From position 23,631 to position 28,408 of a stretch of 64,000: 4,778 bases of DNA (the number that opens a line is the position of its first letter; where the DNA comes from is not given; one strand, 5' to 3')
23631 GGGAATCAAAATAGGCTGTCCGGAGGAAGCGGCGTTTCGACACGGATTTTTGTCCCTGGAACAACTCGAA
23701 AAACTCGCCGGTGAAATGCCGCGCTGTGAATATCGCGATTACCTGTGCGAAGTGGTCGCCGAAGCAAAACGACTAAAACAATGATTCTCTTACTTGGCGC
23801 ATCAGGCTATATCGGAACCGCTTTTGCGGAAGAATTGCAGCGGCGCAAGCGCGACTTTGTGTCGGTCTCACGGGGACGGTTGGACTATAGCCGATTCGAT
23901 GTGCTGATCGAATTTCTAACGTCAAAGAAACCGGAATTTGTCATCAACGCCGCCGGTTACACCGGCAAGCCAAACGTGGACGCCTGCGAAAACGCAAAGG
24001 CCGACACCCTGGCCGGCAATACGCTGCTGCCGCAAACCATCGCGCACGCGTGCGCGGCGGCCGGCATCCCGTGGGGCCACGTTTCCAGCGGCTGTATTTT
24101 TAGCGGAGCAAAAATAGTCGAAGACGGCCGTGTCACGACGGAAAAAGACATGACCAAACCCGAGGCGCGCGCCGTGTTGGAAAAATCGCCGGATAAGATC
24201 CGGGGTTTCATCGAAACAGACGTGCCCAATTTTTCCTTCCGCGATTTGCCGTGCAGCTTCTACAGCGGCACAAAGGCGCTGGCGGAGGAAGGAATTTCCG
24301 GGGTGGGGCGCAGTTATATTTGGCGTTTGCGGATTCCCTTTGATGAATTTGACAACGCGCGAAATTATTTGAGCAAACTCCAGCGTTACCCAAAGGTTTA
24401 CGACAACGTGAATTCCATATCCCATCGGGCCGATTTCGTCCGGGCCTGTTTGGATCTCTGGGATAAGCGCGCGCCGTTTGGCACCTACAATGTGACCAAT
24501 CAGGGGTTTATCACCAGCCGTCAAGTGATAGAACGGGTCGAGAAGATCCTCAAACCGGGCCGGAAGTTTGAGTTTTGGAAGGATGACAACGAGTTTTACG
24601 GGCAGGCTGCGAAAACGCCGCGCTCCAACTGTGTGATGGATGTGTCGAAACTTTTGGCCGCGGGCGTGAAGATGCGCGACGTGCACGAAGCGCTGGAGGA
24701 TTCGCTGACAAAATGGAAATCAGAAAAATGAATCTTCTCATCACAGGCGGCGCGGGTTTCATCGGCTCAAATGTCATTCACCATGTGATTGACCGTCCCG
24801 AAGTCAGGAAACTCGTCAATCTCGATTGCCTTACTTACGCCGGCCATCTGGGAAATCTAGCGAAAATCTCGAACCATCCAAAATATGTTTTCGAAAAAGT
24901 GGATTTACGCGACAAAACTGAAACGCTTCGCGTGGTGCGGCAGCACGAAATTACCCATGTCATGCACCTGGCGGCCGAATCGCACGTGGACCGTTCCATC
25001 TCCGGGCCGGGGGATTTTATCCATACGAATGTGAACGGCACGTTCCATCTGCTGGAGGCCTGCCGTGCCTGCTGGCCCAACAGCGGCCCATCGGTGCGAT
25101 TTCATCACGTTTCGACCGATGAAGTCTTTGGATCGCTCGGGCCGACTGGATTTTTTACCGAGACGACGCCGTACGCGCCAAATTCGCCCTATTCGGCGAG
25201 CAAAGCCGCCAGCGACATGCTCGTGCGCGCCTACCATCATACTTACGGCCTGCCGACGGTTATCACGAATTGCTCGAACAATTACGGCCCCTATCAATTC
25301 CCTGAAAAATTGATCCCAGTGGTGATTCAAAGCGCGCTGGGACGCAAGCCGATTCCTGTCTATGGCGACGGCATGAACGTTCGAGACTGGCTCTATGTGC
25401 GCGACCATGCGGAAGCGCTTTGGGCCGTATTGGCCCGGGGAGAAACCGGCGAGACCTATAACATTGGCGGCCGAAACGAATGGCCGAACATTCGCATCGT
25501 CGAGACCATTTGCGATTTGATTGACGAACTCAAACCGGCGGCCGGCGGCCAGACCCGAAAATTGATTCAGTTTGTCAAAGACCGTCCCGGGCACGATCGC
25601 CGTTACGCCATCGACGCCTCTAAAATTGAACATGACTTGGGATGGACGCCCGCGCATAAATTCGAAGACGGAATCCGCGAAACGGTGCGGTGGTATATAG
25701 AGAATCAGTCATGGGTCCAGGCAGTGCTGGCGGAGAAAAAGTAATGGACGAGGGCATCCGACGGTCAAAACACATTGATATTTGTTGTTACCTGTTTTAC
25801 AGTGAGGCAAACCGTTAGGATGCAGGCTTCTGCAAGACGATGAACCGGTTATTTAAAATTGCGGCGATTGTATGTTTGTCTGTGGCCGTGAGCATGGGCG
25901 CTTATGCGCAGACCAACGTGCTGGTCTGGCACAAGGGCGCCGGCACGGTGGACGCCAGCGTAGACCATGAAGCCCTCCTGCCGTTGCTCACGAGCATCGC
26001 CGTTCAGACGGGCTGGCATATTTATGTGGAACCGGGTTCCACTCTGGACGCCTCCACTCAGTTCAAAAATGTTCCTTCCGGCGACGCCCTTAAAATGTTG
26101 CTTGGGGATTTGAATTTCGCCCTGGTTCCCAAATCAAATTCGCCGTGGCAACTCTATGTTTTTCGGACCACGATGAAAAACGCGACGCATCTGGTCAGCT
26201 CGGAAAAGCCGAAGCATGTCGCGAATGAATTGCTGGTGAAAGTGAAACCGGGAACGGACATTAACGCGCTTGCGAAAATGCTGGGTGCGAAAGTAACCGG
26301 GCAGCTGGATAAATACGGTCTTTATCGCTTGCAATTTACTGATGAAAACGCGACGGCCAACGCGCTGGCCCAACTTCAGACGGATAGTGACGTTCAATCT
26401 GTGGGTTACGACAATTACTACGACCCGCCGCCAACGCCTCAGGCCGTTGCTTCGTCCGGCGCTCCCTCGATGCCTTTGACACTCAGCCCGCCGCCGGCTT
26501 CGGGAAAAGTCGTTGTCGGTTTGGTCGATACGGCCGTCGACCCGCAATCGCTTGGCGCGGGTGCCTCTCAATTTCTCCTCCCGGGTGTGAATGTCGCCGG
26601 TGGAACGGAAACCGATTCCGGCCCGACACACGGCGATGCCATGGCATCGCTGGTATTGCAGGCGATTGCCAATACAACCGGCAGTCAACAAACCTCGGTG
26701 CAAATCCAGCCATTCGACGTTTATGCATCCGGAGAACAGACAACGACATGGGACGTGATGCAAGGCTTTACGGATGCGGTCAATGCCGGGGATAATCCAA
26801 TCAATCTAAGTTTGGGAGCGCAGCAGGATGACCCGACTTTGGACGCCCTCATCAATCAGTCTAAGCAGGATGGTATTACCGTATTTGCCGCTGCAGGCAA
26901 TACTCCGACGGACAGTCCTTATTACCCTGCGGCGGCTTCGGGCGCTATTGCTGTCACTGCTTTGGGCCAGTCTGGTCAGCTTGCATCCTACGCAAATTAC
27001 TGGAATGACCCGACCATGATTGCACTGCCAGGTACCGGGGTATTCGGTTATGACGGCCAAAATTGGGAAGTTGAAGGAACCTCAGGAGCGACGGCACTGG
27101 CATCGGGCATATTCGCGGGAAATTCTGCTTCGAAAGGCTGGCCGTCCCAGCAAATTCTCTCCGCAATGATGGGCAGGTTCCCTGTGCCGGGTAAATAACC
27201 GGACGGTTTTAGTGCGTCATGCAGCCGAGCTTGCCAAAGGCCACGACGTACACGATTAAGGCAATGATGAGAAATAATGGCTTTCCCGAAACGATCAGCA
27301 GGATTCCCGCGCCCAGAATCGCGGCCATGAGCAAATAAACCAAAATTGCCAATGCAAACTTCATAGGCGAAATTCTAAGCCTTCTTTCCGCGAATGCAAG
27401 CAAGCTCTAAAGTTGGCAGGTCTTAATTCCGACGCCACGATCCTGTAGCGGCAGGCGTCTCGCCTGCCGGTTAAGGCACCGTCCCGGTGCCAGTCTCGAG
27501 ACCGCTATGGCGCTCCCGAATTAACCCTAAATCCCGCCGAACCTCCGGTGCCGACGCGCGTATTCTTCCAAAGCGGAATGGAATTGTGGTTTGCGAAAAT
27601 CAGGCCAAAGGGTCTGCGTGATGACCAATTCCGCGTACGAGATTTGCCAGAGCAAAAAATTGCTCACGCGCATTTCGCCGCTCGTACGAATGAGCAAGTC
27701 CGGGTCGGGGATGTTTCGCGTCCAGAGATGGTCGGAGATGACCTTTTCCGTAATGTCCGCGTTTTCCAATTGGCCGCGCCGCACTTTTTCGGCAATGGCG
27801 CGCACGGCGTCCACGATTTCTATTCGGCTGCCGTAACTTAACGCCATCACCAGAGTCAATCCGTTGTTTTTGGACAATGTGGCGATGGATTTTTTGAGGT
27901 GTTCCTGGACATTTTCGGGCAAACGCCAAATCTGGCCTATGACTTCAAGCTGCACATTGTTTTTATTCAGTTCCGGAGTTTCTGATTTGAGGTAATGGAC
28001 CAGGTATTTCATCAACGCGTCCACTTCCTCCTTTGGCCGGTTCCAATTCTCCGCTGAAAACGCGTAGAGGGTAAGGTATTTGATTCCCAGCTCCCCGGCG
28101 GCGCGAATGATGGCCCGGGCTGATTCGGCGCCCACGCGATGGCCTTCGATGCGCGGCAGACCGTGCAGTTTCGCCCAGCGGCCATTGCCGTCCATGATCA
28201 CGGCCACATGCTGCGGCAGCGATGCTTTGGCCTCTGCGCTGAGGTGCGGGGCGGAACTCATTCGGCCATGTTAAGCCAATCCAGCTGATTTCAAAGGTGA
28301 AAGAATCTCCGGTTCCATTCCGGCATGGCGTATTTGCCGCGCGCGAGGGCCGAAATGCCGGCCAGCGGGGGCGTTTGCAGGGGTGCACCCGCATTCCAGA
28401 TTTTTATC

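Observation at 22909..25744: rmlA-X-rmlB operon with no rmlC: X looks like the eukaryote/giant-virus bifunctional 3,5-epimerase/4-reductase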

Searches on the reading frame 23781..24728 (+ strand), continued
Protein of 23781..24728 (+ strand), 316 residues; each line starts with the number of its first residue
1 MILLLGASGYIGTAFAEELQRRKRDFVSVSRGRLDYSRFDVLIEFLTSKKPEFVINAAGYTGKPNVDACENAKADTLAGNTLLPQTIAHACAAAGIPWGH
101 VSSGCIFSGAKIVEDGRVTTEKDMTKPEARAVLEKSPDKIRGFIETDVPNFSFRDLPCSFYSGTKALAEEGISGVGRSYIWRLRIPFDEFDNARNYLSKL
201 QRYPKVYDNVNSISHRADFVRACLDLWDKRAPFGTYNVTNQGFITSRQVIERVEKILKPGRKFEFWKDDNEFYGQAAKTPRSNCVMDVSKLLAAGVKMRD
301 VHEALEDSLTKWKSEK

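Call 46: find_encoding_contigs(protein=P0158, flank=6000, max_places=2)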
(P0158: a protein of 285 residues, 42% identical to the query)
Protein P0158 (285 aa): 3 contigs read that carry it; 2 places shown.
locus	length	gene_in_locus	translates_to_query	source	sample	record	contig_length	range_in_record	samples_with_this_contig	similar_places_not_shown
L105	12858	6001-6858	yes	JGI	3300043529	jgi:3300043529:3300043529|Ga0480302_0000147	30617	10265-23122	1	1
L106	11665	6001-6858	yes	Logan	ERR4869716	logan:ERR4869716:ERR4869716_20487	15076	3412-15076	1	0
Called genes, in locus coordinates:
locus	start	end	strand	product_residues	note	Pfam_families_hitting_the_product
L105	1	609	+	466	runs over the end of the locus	-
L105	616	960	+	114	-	-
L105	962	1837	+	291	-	PF00534:Glycos_transf_1, PF13692:Glyco_trans_1_4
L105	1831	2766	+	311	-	-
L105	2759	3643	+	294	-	PF01370:Epimerase, PF16363:GDP_Man_Dehyd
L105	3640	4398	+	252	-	-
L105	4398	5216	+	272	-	PF18922:DUF5672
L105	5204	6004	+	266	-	-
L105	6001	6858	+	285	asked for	PF01370:Epimerase, PF04321:RmlD_sub_bind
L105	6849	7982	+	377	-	PF13489:Methyltransf_23, PF08242:Methyltransf_12 (faint), PF08484:Methyltransf_14, PF22674:C2185-like_N (weak)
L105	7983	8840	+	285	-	PF00535:Glycos_transf_2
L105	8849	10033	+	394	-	PF01041:DegT_DnrJ_EryC1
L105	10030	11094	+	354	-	PF01370:Epimerase, PF16363:GDP_Man_Dehyd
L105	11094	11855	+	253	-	PF11735:CAP59_mtransfer (weak)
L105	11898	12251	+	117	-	-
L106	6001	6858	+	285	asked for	PF01370:Epimerase, PF04321:RmlD_sub_bind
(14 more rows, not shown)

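Call 60: predict_structure(alignment_id=A1)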
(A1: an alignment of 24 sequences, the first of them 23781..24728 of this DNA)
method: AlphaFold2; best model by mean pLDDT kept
length: 316 residues; sequences in the alignment: 24
mean_pLDDT: 85.6   pTM: 0.86
mean pLDDT of the five models: 85.6, 85.2, 79.9, 72.7, 46.7
residues with pLDDT >= 90: 126; 70-90: 152; 50-70: 38; < 50: 0
segments of 3 or more residues with pLDDT < 50: none
pLDDT, mean of each block of 10 residues (from residue 1): 92 95 94 90 97 92 65 87 96 98 68 84 83 84 65 67 84 92 86 85 84 85 96 89 86 92 88 81 69 91 92 82
secondary structure, 60 per line:
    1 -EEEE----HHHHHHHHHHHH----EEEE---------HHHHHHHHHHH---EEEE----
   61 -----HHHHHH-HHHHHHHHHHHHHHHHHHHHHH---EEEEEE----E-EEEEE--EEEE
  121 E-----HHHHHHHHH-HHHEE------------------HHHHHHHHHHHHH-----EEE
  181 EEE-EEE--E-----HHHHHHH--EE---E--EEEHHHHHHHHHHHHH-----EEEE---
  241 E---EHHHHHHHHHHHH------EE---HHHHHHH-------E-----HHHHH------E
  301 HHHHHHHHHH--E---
elements in order: E2-5 H10-21 E26-29 H39-49 E53-56 H66-71 H73-94 E98-103 E110-114 E117-121 H127-135 H160-172 E178-183 E185-187 H196-202 E213-215 H216-228 E234-237 H246-257 H269-275 H289-293 H301-310

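Call 64: fold_search(model_id=the predicted structure, library=pdb)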
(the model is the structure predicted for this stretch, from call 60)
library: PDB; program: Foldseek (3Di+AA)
matches with E <= 10: 1724; with E <= 0.001: 658
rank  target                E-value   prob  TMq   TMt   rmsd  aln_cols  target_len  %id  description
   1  7jid_A                2.7e-22  1.00  0.80  0.88   2.7       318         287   21  Crystal structure of the L780 UDP-rhamnose synthase from Acanthamoeba polyphaga mimivirus (released 2020-08-26)
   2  7jid_B                2.1e-21  1.00  0.80  0.88   2.6       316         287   21  Crystal structure of the L780 UDP-rhamnose synthase from Acanthamoeba polyphaga mimivirus (released 2020-08-26)
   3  4qqr_A                3.7e-19  1.00  0.74  0.84   3.1       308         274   28  Structural insight into nucleotide rhamnose synthase/epimerase-reductase from Arabidopsis thaliana (released 2015-07-01)
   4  4wpg                  4.7e-19  1.00  0.73  0.79   3.4       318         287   22  Group A Streptococcus GacA is an essential dTDP-4-dehydrorhamnose reductase (RmlD) (released 2015-09-09)
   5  9g4o                  9.8e-19  1.00  0.73  0.79   3.2       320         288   22  The strucuture of Streptococcus pyogenes GacA in complex with a fragment (released 2025-07-30)
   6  1vl0_A                1.9e-18  1.00  0.71  0.79   4.0       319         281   19  CRYSTAL STRUCTURE OF A DTDP-4-DEHYDRORHAMNOSE REDUCTASE, RFBD ORTHOLOG (CA_C2315) FROM CLOSTRIDIUM ACETOBUTYLICUM ATCC (released 2004-08-17)
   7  4qqr_B                3.2e-18  1.00  0.73  0.85   3.0       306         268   25  Structural insight into nucleotide rhamnose synthase/epimerase-reductase from Arabidopsis thaliana (released 2015-07-01)
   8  1vl0_B                6.2e-18  1.00  0.70  0.79   4.1       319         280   19  CRYSTAL STRUCTURE OF A DTDP-4-DEHYDRORHAMNOSE REDUCTASE, RFBD ORTHOLOG (CA_C2315) FROM CLOSTRIDIUM ACETOBUTYLICUM ATCC (released 2004-08-17)
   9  8g22                  1.6e-17  1.00  0.73  0.80   3.4       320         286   22  Crystal Structure of the dTDP-4-dehydrorhamnose Reductase from Streptococcus pneumoniae. (released 2023-02-22)
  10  8ctr_A                3.5e-17  1.00  0.68  0.71   4.7       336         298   18  Crystal Structure of dTDP-4-dehydrorhamnose reductase from Klebsiella pneumoniae with bound NADP (released 2022-06-01)
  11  3sc6_B                1.6e-16  1.00  0.70  0.78   3.6       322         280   17  2.65 Angstrom resolution crystal structure of dTDP-4-dehydrorhamnose reductase (rfbD) from Bacillus anthracis str. Ame (released 2011-06-22)
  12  8ctr_D                1.7e-16  1.00  0.68  0.72   4.5       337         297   18  Crystal Structure of dTDP-4-dehydrorhamnose reductase from Klebsiella pneumoniae with bound NADP (released 2022-06-01)
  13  3sc6_D                4.9e-16  1.00  0.71  0.78   3.5       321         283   18  2.65 Angstrom resolution crystal structure of dTDP-4-dehydrorhamnose reductase (rfbD) from Bacillus anthracis str. Ame (released 2011-06-22)
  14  5u9c_A                4.9e-16  1.00  0.72  0.79   4.1       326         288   16  1.9 Angstrom Resolution Crystal Structure of dTDP-4-dehydrorhamnose Reductase from Yersinia enterocolitica (released 2016-12-28)
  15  3sc6_C                7.1e-16  1.00  0.70  0.78   3.8       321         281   18  2.65 Angstrom resolution crystal structure of dTDP-4-dehydrorhamnose reductase (rfbD) from Bacillus anthracis str. Ame (released 2011-06-22)
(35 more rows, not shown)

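Call 65: find_encoding_contigs(protein=P0133, flank=5000, max_places=1)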
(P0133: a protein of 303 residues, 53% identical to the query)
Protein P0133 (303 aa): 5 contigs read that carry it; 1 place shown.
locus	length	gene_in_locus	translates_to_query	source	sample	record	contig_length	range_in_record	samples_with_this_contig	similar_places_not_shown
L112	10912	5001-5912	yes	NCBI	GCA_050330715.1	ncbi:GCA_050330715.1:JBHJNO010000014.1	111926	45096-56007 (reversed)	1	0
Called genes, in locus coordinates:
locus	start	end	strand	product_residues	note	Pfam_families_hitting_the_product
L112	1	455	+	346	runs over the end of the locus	PF28028:Amuc_1100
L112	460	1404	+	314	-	-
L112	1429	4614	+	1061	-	PF07719:TPR_2 (faint), PF13428:TPR_14 (faint), PF00263:Secretin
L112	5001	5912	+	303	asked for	PF01370:Epimerase, PF04321:RmlD_sub_bind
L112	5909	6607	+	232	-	PF00535:Glycos_transf_2, PF13641:Glyco_tranf_2_3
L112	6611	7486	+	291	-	PF00483:NTP_transferase, PF12804:NTP_transf_3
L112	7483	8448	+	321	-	PF00535:Glycos_transf_2, PF10111:Glyco_tranf_2_2 (weak), PF13641:Glyco_tranf_2_3, PF10111:Glyco_tranf_2_2 (weak)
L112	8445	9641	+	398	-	PF20706:GT4-conflict (weak), PF00534:Glycos_transf_1, PF13692:Glyco_trans_1_4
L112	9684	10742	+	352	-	PF00535:Glycos_transf_2, PF10111:Glyco_tranf_2_2 (weak)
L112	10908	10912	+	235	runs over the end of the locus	-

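Call 66: find_encoding_contigs(protein=P0161, flank=5000, max_places=1)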
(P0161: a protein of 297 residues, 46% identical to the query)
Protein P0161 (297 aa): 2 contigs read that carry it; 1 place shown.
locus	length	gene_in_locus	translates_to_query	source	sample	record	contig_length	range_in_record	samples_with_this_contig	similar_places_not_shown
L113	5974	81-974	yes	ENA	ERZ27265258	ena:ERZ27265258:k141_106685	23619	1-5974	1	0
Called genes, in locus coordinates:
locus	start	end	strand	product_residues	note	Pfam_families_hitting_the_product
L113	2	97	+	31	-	?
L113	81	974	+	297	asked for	PF01370:Epimerase, PF04321:RmlD_sub_bind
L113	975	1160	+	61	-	-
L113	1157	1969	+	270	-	PF01370:Epimerase, PF04321:RmlD_sub_bind, PF16363:GDP_Man_Dehyd (faint), PF01073:3Beta_HSD (weak)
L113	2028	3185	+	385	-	-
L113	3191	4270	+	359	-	PF13692:Glyco_trans_1_4, PF00534:Glycos_transf_1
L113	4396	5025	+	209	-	PF04488:Gly_transf_sug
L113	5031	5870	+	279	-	PF00535:Glycos_transf_2 (weak), PF10111:Glyco_tranf_2_2 (faint)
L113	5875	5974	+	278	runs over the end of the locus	PF03567:Sulfotransfer_2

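Call 67: find_encoding_contigs(protein=P0245, flank=5000, max_places=1)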
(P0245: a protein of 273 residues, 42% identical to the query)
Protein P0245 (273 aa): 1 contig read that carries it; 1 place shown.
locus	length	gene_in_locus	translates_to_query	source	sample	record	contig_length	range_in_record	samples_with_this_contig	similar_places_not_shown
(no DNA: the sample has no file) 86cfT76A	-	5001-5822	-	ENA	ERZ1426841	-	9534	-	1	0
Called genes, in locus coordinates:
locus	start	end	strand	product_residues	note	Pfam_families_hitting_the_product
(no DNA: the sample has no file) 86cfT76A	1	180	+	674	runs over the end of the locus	?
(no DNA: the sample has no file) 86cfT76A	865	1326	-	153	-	-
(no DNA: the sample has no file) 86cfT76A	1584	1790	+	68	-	-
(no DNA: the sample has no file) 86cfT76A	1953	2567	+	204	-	-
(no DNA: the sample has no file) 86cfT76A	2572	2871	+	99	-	-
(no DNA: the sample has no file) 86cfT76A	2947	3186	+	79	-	-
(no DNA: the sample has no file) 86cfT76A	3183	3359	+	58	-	-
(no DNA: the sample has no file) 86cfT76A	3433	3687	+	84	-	-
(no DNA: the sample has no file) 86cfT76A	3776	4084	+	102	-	-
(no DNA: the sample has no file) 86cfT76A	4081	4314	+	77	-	-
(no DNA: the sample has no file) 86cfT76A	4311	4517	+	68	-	-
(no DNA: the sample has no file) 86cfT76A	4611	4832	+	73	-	-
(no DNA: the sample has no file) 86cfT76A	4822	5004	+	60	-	-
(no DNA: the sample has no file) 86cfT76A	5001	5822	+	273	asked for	PF01370:Epimerase, PF04321:RmlD_sub_bind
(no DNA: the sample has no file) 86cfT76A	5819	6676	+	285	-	PF00483:NTP_transferase, PF12804:NTP_transf_3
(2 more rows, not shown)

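Call 68: find_encoding_contigs(protein=P0293, flank=5000, max_places=1)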
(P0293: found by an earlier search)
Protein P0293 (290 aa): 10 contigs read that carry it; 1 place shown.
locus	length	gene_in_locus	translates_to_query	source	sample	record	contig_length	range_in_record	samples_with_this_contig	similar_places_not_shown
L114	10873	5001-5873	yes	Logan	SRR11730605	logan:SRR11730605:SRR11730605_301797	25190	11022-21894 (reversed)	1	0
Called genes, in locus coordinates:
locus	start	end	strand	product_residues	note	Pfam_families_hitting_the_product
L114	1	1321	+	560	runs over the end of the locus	PF01075:Glyco_transf_9, PF00535:Glycos_transf_2, PF13641:Glyco_tranf_2_3 (weak), PF10111:Glyco_tranf_2_2 (weak), PF13632:Glyco_trans_2_3 (weak)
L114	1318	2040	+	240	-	-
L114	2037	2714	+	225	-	-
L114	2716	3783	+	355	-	PF04055:Radical_SAM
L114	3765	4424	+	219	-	-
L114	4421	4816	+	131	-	-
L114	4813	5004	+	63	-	-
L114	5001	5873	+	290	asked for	PF01370:Epimerase, PF04321:RmlD_sub_bind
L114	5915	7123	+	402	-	PF08421:Methyltransf_13, PF13489:Methyltransf_23, PF08241:Methyltransf_11 (weak), PF08242:Methyltransf_12 (weak), PF08484:Methyltransf_14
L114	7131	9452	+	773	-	-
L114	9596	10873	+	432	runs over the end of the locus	-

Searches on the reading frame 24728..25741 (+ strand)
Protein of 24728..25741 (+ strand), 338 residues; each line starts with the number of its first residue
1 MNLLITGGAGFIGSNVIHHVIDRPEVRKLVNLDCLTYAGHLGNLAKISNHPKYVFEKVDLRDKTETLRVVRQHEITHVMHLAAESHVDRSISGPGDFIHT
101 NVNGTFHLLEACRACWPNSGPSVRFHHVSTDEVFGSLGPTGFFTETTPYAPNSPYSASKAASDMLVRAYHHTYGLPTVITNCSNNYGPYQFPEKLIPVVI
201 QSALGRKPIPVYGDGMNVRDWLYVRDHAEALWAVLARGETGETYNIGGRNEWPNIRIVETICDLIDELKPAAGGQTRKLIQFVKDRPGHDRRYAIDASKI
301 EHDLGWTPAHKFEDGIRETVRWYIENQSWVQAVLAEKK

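Call 4: search_protein_families(library=pfam, proteins=[window:24728-25741:+], max_evalue=0.01)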
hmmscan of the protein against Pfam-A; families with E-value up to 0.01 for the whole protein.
window:24728-25741:+ (338 aa): 7 families
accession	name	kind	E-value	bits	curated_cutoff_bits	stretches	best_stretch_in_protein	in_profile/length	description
PF16363.11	GDP_Man_Dehyd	-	1.6e-96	324.1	27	1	4-319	1-332/332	GDP-mannose 4,6 dehydratase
PF01370.27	Epimerase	-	2.3e-69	233.9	20.9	1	4-247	2-240/240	NAD dependent epimerase/dehydratase family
PF01073.25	3Beta_HSD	-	1.3e-14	54.4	22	1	4-230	1-224/280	3-beta hydroxysteroid dehydrogenase/isomerase family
PF04321.23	RmlD_sub_bind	-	2.6e-14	53.4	27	1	1-251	1-217/287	RmlD substrate binding domain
PF07993.18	NAD_binding_4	-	1.6e-13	50.9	20.1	1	72-184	86-206/258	Male sterility protein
PF02719.21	Polysacc_synt_2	-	2.1e-11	44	20.2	1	3-115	1-118/293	Polysaccharide biosynthesis protein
PF00106.31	adh_short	-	0.0022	17.9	26.6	0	147-178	141-172/195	short chain dehydrogenase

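Call 5: search_protein_families(library=ncbifam, proteins=[window:24728-25741:+], max_evalue=0.01)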
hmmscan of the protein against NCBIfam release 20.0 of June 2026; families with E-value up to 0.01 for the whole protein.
window:24728-25741:+ (338 aa): 25 families
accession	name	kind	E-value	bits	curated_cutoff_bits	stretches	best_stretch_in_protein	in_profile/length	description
TIGR01181.1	dTDP_gluc_dehyt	equivalog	1.3e-144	481.2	365.1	1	3-332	2-320/321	dTDP-glucose 4,6-dehydratase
NF007490.0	PRK10084.1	subfamily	1.1e-140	468.7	649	1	1-333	1-344/361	dTDP-glucose 4,6-dehydratase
NF007582.0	PRK10217.1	equivalog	8.1e-139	462.6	698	1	3-333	4-341/355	dTDP-glucose 4,6-dehydratase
TIGR04180.1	EDH_00030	hypoth_equivalog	3.9e-39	134.5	475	1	4-309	2-295/297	NAD-dependent 4,6-dehydratase LegB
TIGR01179.1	galE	equivalog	1.7e-35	122.4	262.3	1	3-327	2-329/332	UDP-glucose 4-epimerase GalE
TIGR02622.1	CDP_4_6_dhtase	equivalog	4.6e-24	85.2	278.45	1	3-326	7-333/352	CDP-glucose 4,6-dehydratase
NF007956.0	PRK10675.1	subfamily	1.2e-22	80.5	394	1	1-325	1-331/338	UDP-glucose 4-epimerase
TIGR01472.1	gmd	equivalog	1.9e-21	76.7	415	1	53-322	56-337/342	GDP-mannose 4,6-dehydratase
TIGR02197.1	heptose_epim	equivalog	5.7e-17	61.9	274.6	1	3-325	1-315/316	ADP-glyceromanno-heptose 6-epimerase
NF011728.1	PRK15181.1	equivalog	1.8e-16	60.1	760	1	3-329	18-343/348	Vi polysaccharide biosynthesis UDP-N-acetylglucosaminuronic acid C-4 epimerase TviC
NF043036.1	ErythonDh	equivalog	5e-16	58.8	325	1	1-170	1-164/321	D-erythronate dehydrogenase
TIGR03466.1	HpnA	hypoth_equivalog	1.5e-15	56.9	367.65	1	2-250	2-232/327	hopanoid-associated sugar epimerase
NF047922.1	GDPFucSynFcl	equivalog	1.3e-13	51.1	500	1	150-328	129-306/308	GDP-L-fucose synthase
TIGR01214.1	rmlD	equivalog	4e-12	45.8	224.05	1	3-252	2-213/285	dTDP-4-dehydrorhamnose reductase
NF052578.1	StrlDmthSdmBMthl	equivalog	2.2e-10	40.8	600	1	1-251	1-232/328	sterol demethylase protein SdmB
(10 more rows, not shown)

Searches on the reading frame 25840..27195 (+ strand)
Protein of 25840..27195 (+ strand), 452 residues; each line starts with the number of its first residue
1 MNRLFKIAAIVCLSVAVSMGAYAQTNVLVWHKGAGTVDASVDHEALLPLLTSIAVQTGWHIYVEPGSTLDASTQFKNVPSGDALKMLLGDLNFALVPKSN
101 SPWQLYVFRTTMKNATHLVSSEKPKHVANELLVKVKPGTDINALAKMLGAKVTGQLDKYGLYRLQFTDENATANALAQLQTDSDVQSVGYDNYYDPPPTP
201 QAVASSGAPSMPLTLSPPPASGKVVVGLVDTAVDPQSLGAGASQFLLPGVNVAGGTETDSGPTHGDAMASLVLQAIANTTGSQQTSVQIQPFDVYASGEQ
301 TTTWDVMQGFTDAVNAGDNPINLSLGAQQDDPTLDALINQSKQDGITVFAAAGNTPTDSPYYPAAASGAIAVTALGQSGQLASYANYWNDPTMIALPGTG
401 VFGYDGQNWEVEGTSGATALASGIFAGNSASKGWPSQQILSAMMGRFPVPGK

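Call 63: search_protein_families(library=pfam, max_evalue=0.001, proteins=[window:25840-27195:+])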
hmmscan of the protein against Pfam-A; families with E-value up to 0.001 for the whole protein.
window:25840-27195:+ (452 aa): 2 families
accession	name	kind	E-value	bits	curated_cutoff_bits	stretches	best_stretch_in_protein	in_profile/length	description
PF00082.27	Peptidase_S8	-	1.5e-17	64.3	21.8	1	223-427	3-252/288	Subtilase family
PF22148.1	Fervidolysin_NPro-like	-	6.6e-10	39.7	21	1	117-186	6-76/81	Fervidolysin N-terminal prodomain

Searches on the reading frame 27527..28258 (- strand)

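Call 63: search_protein_families(library=pfam, max_evalue=0.001, proteins=[window:27527-28258:-])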
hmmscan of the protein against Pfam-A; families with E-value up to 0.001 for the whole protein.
window:27527-28258:- (243 aa): 1 family
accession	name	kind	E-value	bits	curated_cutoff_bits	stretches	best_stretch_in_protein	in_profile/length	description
PF01255.24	Prenyltransf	-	3.3e-85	285.5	27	1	21-241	1-219/219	Putative undecaprenyl diphosphate synthase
